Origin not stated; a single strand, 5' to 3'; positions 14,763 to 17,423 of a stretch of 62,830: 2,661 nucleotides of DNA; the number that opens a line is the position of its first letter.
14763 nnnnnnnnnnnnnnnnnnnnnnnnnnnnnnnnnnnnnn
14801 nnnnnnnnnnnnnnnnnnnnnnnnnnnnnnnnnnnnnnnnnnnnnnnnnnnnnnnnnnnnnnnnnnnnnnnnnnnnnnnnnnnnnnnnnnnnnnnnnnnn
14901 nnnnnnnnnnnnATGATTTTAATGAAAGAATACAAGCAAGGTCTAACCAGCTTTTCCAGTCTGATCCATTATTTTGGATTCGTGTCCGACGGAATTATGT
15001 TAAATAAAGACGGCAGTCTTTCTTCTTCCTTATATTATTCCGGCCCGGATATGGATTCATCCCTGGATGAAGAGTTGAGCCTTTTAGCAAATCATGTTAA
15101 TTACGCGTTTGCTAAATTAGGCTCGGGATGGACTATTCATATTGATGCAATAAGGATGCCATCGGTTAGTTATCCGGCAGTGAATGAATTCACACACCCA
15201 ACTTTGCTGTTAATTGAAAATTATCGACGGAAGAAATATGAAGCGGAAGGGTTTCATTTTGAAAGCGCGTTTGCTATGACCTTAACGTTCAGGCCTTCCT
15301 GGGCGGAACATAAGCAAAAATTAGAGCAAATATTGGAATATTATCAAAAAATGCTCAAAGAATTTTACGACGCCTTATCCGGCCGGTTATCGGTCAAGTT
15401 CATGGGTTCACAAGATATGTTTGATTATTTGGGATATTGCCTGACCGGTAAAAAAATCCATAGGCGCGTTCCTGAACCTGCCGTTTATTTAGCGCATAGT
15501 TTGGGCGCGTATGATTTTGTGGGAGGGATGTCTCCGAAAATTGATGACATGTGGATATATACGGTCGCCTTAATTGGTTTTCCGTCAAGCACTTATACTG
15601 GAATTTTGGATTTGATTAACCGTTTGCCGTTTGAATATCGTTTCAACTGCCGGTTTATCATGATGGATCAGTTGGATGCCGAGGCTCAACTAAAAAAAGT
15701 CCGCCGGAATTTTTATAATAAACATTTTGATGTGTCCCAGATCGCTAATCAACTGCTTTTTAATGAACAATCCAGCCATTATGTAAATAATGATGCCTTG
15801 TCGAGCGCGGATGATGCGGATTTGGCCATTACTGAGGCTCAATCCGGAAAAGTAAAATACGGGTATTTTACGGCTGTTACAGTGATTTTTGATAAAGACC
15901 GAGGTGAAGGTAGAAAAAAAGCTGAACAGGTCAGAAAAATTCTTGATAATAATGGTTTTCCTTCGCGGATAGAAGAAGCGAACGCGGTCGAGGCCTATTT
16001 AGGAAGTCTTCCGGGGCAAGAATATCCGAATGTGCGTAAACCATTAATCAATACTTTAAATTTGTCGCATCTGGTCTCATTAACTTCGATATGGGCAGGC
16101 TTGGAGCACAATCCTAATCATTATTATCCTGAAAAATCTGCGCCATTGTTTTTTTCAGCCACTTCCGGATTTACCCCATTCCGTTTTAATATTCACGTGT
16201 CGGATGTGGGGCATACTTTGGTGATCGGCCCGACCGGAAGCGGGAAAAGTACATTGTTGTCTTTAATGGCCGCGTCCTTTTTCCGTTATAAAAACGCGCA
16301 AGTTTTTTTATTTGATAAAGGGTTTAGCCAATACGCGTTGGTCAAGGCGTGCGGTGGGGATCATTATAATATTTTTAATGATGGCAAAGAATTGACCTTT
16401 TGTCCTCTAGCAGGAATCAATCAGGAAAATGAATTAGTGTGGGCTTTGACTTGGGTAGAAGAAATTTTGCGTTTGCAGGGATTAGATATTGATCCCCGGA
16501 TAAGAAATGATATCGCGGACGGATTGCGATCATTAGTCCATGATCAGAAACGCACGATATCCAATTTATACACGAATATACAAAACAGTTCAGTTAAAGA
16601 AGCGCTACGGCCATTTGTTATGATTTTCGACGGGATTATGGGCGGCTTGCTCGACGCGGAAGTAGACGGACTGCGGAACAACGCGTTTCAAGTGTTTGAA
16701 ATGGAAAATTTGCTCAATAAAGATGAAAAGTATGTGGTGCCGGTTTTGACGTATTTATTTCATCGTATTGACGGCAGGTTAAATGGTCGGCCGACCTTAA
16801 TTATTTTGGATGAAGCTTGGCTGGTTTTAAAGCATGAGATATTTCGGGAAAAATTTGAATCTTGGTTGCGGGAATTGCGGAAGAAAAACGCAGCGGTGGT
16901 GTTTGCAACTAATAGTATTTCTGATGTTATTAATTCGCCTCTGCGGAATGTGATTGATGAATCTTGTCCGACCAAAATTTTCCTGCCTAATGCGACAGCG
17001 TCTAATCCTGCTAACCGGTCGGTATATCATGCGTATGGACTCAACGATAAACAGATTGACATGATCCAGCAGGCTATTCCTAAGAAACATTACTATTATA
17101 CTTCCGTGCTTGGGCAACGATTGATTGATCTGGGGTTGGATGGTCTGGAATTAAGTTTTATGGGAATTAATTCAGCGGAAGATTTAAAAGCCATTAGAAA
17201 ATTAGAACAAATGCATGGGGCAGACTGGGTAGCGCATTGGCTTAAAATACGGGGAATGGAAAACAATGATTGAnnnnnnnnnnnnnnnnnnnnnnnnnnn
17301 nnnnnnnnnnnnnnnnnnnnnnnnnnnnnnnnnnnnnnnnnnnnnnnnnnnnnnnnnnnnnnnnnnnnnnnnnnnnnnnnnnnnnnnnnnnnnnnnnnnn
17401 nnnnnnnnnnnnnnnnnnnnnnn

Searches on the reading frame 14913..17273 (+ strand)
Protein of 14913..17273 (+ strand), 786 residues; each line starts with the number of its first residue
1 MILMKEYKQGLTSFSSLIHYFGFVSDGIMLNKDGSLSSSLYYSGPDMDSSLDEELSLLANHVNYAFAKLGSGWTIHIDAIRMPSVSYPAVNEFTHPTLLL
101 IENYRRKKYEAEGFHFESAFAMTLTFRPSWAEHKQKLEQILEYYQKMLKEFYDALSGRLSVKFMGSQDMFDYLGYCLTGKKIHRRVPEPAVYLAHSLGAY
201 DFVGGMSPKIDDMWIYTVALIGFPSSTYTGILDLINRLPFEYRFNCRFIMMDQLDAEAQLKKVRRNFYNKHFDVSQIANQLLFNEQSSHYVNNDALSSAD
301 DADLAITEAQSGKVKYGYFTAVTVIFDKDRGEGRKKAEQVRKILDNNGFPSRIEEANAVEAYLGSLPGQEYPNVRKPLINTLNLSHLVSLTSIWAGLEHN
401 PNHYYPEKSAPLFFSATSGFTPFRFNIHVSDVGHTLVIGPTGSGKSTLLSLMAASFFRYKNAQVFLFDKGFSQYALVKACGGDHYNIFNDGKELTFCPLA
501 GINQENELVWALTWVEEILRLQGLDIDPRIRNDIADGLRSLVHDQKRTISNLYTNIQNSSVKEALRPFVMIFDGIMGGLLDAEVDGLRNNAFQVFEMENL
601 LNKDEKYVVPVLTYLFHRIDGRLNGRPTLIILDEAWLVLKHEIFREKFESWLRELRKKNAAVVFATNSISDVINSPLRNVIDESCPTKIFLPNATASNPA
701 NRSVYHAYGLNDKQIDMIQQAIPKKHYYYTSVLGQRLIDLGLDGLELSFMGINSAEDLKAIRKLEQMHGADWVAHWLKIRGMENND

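Call 56: search_protein_families(library=pfam, proteins=[window:14913-17273:+], max_evalue=0.00001)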
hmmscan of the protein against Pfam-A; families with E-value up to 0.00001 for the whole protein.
window:14913-17273:+ (786 aa): 2 families
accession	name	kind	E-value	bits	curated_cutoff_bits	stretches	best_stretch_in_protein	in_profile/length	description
PF19044.6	P-loop_TraG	-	1.1e-13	51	25.8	1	579-719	200-343/413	TraG P-loop domain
PF03135.19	CagE_TrbE_VirB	-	1.3e-11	45.3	21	1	273-375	103-204/204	CagE, TrbE, VirB family, component of type IV transporter system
